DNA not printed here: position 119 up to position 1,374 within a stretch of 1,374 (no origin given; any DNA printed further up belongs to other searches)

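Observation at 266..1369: Bacterial-type DUF1963/YwqG-like domain in a gene with eukaryote-like (yeast-like) codon usage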

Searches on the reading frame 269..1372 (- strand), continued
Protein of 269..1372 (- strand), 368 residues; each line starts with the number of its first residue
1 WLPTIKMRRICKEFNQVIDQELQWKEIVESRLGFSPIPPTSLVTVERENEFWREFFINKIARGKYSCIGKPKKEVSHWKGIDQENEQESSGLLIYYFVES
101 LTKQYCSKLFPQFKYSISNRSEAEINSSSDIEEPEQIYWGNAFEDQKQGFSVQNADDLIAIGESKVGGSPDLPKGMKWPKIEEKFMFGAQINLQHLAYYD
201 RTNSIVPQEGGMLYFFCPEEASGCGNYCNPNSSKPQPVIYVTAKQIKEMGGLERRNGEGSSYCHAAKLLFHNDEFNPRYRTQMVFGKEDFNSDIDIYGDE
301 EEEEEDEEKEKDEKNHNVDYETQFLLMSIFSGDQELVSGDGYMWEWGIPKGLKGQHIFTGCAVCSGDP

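Call 35: fold_search(model_id=the predicted structure, library=pdb)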
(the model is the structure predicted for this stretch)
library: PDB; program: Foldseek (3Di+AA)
matches with E <= 10: 15; with E <= 0.001: 0
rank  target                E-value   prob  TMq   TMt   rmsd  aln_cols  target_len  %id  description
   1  1pv5                  3.3e-03  1.00  0.33  0.45   7.4       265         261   14  Structure of Protein of Unknown Function YwqG from Bacillus subtilis (released 2004-01-20)
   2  9tvu_e                2.6e+00  0.01  0.08  0.06  49.2       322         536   10  Structure of the Chlamydomonas reinhardtii chlororibosome (released 2026-02-18)
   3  9k09_A                3.1e+00  0.01  0.08  0.08  42.6       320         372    9  Cyanophage A4 portal-tail complex (released 2025-04-09)
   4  5n48_C                3.3e+00  0.01  0.07  0.10  13.8       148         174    6  Structure of Anticalin N9B in complex with extra-domain B of human oncofetal fibronectin (released 2018-02-14)
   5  5lk8_C                3.3e+00  0.01  0.08  0.10  20.5       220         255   13  single particle reconstruction of slow bee paralysis virus empty particle (released 2017-01-18)
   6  3wmt_B                6.6e+00  0.01  0.08  0.06   9.5        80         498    6  Crystal structure of feruloyl esterase B from Aspergillus oryzae (released 2014-08-06)
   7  6mbf                  6.9e+00  0.01  0.07  0.09  12.9       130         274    7  GphF Dehydratase 1 (released 2018-09-19)
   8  6u42_7K               6.9e+00  0.01  0.05  0.05  75.2       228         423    8  Natively decorated ciliary doublet microtubule (released 2019-11-13)
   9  1txk_A                6.9e+00  0.01  0.07  0.06  16.5       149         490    8  Crystal structure of Escherichia coli OpgG (released 2004-09-07)
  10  6hiu_A                7.4e+00  0.01  0.10  0.21  14.0       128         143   12  Cytochrome P460 from Methylococcus capsulatus (Bath) (released 2019-03-20)
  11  9mu9_H                8.2e+00  0.00  0.07  0.13  14.2       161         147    9  Structure of a native Drosophila melanogaster Nucleosome Elongation Complex (Pol II EC-nucleosome). Composite map (released 2025-02-19)
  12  5j96_C                8.2e+00  0.00  0.07  0.07  19.6       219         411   11  Crystal structure of Slow Bee Paralysis Virus at 3.4A resolution (released 2016-06-08)
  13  2k32_MODEL_1_A        9.2e+00  0.00  0.08  0.15  17.8       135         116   15  Truncated AcrA from Campylobacter jejuni for glycosylation studies (released 2009-02-03)
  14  6nnw_A                9.2e+00  0.00  0.09  0.13  15.6       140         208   11  Tsn15 in complex with substrate intermediate (released 2019-10-23)
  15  5lk7_C                9.8e+00  0.00  0.06  0.07  21.1       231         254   12  Single particle reconstruction of slow bee paralysis virus virion at pH 5.5 (released 2017-02-15)

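Call 36: list_cluster_members(proteins=[P0037, P0038, P0039, P0040, P0041, P0042, P0043, P0044, P0046, P0048])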
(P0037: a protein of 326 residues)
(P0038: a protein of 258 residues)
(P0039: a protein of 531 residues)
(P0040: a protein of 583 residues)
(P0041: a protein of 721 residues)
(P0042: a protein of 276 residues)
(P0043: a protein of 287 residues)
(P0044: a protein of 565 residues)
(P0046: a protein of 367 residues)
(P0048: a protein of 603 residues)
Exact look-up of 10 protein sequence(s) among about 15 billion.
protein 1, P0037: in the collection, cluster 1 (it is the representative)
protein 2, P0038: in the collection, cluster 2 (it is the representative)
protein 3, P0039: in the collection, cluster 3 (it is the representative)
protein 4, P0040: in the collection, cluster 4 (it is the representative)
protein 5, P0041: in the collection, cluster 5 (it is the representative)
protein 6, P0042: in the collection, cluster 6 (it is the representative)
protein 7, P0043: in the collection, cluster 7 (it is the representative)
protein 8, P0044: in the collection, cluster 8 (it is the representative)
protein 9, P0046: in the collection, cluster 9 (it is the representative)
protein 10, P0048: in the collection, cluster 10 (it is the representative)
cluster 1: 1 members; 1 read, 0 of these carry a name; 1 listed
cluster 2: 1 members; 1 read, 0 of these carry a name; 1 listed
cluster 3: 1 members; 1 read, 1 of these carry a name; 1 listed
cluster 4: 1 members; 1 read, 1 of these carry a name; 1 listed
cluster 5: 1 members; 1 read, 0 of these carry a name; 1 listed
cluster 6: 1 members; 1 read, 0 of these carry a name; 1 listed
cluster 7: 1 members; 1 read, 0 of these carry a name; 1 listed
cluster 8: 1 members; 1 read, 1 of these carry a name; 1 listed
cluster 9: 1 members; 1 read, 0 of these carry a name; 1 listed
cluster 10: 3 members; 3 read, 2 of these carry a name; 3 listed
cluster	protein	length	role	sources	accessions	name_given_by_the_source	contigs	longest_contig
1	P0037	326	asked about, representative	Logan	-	-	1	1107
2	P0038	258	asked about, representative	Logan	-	-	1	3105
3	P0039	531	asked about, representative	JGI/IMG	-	hypothetical protein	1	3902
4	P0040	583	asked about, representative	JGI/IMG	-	hypothetical protein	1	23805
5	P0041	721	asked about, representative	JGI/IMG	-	-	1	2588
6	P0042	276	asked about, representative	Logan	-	-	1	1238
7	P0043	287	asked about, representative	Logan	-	-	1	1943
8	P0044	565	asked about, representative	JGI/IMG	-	hypothetical protein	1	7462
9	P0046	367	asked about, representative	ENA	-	-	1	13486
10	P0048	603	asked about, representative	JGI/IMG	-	hypothetical protein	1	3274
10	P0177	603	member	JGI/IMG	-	hypothetical protein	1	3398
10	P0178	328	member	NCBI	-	-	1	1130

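Call 39: search_protein_families(library=padloc, proteins=[window:269-1372:-], max_evalue=1)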
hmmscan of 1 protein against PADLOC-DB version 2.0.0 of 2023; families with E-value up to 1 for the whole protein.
window:269-1372:- (368 aa): 2 families
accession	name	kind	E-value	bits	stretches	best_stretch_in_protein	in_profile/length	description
PDLC01232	Cas12a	-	0.00082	15.7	1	64-137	377-441/950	Cas12a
PDLC01230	Cas12a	-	0.0036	13.5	1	64-135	370-433/934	CAS-V-A; effector__SPE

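Call 58: search_protein_families(library=pfam, proteins=[P0039, P0040, P0041, P0044, P0048, P0080, P0116, P0148, P0150, P0162], max_evalue=0.001)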
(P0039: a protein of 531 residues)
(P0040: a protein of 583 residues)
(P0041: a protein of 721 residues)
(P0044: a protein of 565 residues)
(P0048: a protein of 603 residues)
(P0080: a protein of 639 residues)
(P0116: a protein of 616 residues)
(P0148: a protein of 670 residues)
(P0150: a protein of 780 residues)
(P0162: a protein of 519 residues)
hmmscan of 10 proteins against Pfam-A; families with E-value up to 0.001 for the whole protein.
P0039 (531 aa): 2 families
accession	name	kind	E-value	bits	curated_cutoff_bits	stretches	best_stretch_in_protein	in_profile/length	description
PF12937.12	F-box-like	-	1.9e-05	24.8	24.3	1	16-59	3-45/47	F-box-like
PF09234.15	DUF1963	-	0.00016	22.5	23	1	144-216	1-81/216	Domain of unknown function (DUF1963)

P0040 (583 aa): 1 family
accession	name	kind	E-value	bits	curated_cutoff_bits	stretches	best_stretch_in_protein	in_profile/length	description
PF09234.15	DUF1963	-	5e-06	27.5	23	1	220-275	1-57/216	Domain of unknown function (DUF1963)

P0041 (721 aa): 0 families

P0044 (565 aa): 2 families
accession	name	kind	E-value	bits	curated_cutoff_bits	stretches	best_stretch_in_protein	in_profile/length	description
PF09234.15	DUF1963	-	7.1e-06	27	23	1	145-200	1-57/216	Domain of unknown function (DUF1963)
PF12937.12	F-box-like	-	2.8e-05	24.3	24.3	1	15-63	2-47/47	F-box-like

P0048 (603 aa): 1 family
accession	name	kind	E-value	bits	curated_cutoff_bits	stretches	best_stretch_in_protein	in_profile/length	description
PF09234.15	DUF1963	-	1.6e-13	52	23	1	215-320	1-101/216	Domain of unknown function (DUF1963)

P0080 (639 aa): 4 families
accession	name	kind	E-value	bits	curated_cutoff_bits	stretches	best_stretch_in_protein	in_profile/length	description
PF09234.15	DUF1963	-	3.8e-35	122.7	23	1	434-637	1-215/216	Domain of unknown function (DUF1963)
PF13646.12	HEAT_2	-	4.1e-18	65.9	27.7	2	277-362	1-88/88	HEAT repeats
PF02985.28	HEAT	-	2.5e-10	40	23.5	0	117-138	7-28/31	HEAT repeat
PF12717.13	Cnd1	-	8.6e-05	23.1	26.4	0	113-152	24-63/162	non-SMC mitotic condensation complex subunit 1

P0116 (616 aa): 2 families
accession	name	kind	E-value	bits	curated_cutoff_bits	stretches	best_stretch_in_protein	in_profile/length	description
PF09234.15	DUF1963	-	7.6e-06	26.9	23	1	190-327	1-127/216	Domain of unknown function (DUF1963)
PF12937.12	F-box-like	-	0.00014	22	24.3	1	45-93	1-46/47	F-box-like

P0148 (670 aa): 1 family
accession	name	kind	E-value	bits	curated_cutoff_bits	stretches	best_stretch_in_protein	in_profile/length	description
PF09234.15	DUF1963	-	1.7e-05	25.7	23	1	153-209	1-64/216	Domain of unknown function (DUF1963)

P0150 (780 aa): 1 family
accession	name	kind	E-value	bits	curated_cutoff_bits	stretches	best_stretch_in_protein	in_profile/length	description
PF09234.15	DUF1963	-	1.7e-31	110.7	23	1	580-776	1-215/216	Domain of unknown function (DUF1963)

P0162 (519 aa): 2 families
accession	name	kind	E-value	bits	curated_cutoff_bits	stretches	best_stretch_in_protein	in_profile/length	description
PF09234.15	DUF1963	-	3.7e-06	27.9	23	1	143-203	1-60/216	Domain of unknown function (DUF1963)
PF12937.12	F-box-like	-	5.2e-06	26.6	24.3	1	17-61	3-46/47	F-box-like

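Call 59: find_encoding_contigs(protein=P0040, flank=10000, max_places=2)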
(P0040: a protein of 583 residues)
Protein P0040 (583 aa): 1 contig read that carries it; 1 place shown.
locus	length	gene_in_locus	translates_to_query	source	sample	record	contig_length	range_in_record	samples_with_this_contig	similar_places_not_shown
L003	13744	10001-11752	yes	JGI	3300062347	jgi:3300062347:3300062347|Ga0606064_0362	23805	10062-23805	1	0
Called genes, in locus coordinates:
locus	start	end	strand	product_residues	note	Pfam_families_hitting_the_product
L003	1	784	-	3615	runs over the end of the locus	?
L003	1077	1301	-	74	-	PF00211:Guanylate_cyc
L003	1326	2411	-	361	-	PF03707:MHYT (weak), PF00211:Guanylate_cyc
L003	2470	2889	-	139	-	-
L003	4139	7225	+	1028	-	-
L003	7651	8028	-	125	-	PF25390:WD40_RLD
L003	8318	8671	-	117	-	PF25390:WD40_RLD (weak)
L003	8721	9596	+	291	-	-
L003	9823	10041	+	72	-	-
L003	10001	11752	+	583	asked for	PF09234:DUF1963 (faint)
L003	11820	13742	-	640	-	?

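Call 62: find_homologous_proteins(query=A8, max_evalue=1e-8)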
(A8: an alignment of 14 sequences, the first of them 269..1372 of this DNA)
Query A8 (14 sequences) (368 aa, profile of the alignment): 12 proteins with E <= 1e-8 among 5135 candidates.
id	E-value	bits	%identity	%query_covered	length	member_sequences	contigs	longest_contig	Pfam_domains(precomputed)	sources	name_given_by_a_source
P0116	5.5e-162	559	30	31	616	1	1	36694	PF09234.16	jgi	jgi:hypothetical protein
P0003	5.8e-135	470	39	68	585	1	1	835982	PF00646.39,PF09234.16,PF12937.13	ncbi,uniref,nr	ncbi:hypothetical protein C9374_009741 [Naegleria lovaniensis]|uniref:F-box domain-containing protei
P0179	1.9e-128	449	32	31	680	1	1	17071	PF12937.13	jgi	jgi:hypothetical protein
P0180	2.1e-128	448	34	31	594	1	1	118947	PF09234.16,PF12937.13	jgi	jgi:hypothetical protein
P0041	1.2e-109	386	38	27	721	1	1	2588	-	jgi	-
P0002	2.1e-100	356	45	99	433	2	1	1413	PF09234.16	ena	-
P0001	3.5e-85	306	100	98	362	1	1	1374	PF09234.16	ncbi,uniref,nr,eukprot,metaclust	ncbi:predicted protein [Naegleria gruberi]|uniref:Predicted protein n=1 Tax=Naegleria gruberi TaxID=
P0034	9.3e-80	288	45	28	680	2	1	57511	PF09234.16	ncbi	ncbi:hypothetical protein ABK040_009269 [Willaertia magna]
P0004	4.1e-60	223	32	66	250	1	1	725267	PF00646.39,PF09234.16,PF12937.13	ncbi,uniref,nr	ncbi:hypothetical protein C9374_000681 [Naegleria lovaniensis]|uniref:F-box domain-containing protei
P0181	2.3e-15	75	42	18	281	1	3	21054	PF09234.16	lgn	-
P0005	3.0e-14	71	51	17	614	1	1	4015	PF23598.2,PF25019.1,PF09234.16,PF12799.14,PF13855.13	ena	-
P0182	2.5e-12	65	37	29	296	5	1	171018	PF09234.16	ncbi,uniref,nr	ncbi:YwqG family protein [Paenibacillus thiaminolyticus]|uniref:DUF1963 domain-containing protein n=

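Call 63: find_encoding_contigs(protein=P0001, flank=5000, max_places=3)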
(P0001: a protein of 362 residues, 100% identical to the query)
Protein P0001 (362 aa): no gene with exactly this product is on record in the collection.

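Call 64: find_encoding_contigs(protein=P0180, flank=10000, max_places=1)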
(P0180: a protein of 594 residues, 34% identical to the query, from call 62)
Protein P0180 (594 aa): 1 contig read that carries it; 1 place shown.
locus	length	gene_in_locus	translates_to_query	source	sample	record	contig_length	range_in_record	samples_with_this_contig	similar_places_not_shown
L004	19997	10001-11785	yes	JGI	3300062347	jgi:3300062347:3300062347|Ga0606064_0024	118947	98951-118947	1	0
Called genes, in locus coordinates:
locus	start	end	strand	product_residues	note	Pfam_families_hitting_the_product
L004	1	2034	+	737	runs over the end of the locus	-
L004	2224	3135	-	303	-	PF01237:Oxysterol_BP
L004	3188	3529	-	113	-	-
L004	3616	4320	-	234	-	PF03747:ADP_ribosyl_GH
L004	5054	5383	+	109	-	PF00428:Ribosomal_60s (weak)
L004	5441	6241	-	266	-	PF03765:CRAL_TRIO_N, PF00650:CRAL_TRIO, PF13716:CRAL_TRIO_2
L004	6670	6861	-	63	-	-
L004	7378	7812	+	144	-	-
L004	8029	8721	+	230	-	-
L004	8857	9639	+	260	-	-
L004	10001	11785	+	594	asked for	PF12937:F-box-like (weak), PF09234:DUF1963 (weak)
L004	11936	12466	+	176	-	-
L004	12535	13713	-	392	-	PF00150:Cellulase, PF03198:Glyco_hydro_72 (faint)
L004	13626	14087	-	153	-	-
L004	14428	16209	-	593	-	PF00646:F-box (weak), PF12937:F-box-like (weak), PF13516:LRR_6 (faint), PF27087:LRR_TMOD-LMOD (weak)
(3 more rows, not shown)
